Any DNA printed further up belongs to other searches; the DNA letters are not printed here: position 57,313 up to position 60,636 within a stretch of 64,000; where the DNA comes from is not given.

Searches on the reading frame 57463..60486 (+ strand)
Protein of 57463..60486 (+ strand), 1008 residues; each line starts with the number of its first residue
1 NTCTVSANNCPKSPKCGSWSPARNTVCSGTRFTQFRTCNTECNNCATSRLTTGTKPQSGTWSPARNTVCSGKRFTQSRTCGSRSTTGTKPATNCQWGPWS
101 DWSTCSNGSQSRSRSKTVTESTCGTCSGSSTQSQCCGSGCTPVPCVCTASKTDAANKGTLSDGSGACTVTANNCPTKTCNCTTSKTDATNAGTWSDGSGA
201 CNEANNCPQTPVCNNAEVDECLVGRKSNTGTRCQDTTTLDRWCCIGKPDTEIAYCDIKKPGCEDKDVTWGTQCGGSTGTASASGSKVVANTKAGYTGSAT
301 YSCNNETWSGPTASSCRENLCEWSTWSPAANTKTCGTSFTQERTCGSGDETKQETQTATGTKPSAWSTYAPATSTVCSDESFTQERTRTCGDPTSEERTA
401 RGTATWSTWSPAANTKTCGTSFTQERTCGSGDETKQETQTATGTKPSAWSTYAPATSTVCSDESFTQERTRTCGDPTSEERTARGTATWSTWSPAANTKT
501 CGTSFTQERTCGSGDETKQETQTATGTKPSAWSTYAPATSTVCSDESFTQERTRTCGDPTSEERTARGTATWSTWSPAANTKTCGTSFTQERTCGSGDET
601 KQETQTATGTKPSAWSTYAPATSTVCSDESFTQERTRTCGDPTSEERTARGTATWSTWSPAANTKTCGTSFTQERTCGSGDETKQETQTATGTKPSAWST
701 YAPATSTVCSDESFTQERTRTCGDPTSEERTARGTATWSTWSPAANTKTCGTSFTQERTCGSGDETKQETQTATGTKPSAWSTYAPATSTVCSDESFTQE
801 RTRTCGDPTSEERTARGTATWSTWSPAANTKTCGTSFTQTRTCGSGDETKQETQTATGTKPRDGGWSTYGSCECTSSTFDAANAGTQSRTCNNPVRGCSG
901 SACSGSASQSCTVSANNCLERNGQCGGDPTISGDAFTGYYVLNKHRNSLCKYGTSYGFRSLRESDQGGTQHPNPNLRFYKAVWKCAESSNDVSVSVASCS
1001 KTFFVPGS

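Call 9: search_protein_families(library=pfam, proteins=[window:57463-60486:+], max_evalue=10)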
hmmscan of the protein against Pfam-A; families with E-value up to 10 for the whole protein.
window:57463-60486:+ (1008 aa): 1 family
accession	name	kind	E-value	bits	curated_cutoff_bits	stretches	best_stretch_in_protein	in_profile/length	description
PF03548.22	LolA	-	0.54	10.4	23.6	0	331-380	2-53/165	Outer membrane lipoprotein carrier protein LolA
